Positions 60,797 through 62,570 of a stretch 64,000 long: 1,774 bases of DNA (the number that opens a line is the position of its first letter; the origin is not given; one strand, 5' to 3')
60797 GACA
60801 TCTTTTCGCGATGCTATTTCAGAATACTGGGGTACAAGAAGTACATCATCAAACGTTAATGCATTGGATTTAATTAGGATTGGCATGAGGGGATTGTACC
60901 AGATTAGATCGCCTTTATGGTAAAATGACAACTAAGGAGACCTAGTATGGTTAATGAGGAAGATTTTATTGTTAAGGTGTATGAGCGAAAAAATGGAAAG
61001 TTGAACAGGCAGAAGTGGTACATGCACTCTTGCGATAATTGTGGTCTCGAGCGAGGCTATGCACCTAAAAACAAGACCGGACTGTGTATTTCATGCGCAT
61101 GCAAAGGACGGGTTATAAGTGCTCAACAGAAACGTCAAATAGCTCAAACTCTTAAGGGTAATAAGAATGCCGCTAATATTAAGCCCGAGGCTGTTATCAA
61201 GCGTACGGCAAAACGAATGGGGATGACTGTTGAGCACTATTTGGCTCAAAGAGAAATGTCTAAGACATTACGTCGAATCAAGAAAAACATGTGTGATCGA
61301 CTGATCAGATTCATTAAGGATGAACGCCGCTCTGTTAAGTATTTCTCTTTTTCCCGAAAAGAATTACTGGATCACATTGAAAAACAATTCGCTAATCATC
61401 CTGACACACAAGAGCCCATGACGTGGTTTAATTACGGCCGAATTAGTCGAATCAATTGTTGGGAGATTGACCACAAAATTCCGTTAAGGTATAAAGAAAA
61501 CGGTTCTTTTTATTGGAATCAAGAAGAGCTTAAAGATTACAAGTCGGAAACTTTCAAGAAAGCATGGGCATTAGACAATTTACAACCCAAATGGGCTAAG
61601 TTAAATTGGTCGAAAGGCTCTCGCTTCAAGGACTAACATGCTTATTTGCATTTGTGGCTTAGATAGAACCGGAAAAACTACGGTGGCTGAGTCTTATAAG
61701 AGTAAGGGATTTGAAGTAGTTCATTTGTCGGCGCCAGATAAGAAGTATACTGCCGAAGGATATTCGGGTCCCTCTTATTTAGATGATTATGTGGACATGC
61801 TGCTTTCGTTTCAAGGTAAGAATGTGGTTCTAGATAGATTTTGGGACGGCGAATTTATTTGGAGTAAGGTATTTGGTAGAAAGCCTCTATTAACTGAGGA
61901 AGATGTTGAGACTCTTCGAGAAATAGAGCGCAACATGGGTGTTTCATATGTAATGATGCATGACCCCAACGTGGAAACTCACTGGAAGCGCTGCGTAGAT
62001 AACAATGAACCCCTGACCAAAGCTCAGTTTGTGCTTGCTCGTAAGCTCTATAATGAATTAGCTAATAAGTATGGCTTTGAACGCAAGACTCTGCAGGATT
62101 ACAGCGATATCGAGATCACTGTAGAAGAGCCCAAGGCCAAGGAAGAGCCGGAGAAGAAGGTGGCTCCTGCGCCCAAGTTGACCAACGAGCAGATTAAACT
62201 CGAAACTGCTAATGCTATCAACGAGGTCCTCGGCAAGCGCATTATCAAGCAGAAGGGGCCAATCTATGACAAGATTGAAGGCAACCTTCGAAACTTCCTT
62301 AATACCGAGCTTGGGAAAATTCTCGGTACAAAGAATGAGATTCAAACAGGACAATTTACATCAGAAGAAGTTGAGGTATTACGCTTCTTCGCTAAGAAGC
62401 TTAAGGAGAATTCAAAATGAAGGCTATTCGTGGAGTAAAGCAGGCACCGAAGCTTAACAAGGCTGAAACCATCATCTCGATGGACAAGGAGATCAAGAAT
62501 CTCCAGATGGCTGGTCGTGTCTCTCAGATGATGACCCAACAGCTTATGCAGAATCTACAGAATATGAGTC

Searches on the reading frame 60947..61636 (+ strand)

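Call 6: search_protein_families(library=pfam, proteins=[window:60947-61636:+])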
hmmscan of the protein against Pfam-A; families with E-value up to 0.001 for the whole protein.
window:60947-61636:+ (229 aa): 0 families

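Call 37: search_protein_families(library=phrogs, proteins=[window:60947-61636:+], max_evalue=0.01)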
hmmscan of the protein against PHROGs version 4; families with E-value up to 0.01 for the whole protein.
window:60947-61636:+ (229 aa): 1 family
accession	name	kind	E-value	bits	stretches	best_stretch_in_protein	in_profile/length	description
phrog_1035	-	DNA, RNA and nucleotide metabolism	2.1e-07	32.1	1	18-228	55-215/271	endonuclease VII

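Call 71: search_protein_families(library=ncbifam, proteins=[window:60947-61636:+], max_evalue=0.1)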
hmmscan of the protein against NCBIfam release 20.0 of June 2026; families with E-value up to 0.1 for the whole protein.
window:60947-61636:+ (229 aa): 0 families

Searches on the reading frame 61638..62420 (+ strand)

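Call 6: search_protein_families(library=pfam, proteins=[window:61638-62420:+])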
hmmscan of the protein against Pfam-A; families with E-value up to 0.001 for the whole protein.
window:61638-62420:+ (260 aa): 0 families

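Call 37: search_protein_families(library=phrogs, proteins=[window:61638-62420:+], max_evalue=0.01)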
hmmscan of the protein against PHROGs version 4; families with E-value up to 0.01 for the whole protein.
window:61638-62420:+ (260 aa): 2 families
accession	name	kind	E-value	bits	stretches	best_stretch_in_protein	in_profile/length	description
phrog_761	-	other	1.6e-05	25.7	1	1-161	20-201/362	thymidylate kinase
phrog_139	-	other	0.00041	20.9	1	1-45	84-129/342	deoxynucleoside monophosphate kinase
